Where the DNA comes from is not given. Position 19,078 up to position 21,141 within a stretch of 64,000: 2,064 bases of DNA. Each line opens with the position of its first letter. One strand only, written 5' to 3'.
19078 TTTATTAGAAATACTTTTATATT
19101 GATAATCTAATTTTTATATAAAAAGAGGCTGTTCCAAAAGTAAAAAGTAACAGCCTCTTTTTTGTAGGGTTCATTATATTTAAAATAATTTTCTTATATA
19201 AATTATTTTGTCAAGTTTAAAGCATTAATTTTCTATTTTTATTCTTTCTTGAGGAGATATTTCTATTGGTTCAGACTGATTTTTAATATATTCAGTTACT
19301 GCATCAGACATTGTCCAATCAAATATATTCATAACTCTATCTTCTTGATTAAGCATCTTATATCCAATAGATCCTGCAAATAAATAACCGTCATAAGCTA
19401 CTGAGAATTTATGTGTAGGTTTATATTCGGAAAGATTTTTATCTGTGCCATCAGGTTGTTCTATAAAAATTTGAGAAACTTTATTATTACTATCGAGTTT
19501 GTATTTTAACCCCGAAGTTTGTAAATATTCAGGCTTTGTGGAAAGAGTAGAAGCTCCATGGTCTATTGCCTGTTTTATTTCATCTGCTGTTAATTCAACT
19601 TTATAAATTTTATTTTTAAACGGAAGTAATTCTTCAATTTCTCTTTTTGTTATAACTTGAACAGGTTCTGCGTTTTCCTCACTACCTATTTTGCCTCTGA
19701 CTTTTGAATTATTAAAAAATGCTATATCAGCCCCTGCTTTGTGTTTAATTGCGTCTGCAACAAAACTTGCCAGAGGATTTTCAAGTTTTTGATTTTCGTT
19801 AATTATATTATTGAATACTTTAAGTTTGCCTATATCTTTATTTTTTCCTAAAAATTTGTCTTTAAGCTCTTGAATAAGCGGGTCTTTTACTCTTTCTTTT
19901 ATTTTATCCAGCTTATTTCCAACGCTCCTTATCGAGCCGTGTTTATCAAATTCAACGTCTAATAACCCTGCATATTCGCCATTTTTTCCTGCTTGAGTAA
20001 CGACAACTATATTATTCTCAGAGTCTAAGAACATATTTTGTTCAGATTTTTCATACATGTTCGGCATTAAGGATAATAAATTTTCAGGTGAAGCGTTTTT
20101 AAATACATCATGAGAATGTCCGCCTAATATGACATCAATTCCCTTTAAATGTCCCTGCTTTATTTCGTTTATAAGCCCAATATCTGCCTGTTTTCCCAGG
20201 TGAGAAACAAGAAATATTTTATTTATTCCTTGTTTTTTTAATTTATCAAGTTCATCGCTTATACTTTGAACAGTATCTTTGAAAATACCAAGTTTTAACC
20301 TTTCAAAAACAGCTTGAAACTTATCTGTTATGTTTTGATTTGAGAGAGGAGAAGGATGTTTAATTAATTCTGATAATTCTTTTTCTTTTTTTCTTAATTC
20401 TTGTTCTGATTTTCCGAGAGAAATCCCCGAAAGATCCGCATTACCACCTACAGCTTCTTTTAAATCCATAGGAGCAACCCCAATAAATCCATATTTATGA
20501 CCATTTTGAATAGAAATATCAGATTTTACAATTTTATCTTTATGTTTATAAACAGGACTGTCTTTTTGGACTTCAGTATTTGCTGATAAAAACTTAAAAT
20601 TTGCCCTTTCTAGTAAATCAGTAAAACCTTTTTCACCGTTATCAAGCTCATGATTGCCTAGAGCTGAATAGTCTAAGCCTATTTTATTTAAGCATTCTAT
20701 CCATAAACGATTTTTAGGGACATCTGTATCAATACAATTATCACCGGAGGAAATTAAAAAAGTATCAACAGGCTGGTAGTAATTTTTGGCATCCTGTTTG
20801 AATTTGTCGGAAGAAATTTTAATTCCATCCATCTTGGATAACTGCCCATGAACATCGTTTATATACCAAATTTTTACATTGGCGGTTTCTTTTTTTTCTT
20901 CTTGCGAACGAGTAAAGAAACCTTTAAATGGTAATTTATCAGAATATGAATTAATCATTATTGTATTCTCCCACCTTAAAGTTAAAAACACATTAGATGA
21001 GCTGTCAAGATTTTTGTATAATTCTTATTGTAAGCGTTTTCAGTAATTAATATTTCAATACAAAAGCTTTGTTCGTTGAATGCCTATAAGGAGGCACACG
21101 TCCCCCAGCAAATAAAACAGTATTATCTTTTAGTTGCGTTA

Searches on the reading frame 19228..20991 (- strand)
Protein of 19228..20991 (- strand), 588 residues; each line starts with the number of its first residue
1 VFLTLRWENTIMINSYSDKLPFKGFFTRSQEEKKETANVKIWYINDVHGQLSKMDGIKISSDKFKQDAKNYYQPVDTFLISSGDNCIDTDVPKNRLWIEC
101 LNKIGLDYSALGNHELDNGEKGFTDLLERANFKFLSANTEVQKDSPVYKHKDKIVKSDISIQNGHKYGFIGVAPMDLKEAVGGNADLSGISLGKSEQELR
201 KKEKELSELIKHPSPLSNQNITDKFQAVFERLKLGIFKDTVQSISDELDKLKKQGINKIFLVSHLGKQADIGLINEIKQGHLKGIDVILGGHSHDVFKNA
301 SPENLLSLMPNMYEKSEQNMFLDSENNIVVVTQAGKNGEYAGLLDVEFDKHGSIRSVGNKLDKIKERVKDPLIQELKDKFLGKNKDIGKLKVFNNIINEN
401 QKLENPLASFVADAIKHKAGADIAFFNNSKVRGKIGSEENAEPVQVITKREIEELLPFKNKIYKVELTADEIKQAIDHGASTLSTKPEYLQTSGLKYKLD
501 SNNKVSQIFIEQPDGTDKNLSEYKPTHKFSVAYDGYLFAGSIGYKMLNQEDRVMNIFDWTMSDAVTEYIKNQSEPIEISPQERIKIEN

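Call 46: search_protein_families(library=pfam, proteins=[window:19228-20991:-], max_evalue=1e-8)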
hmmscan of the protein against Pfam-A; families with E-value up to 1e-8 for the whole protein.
window:19228-20991:- (588 aa): 1 family
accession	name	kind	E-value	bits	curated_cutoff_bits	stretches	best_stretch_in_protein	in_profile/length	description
PF02872.23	5_nucleotid_C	-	6.9e-25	88.4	23.6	1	387-548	2-157/158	5'-nucleotidase, C-terminal domain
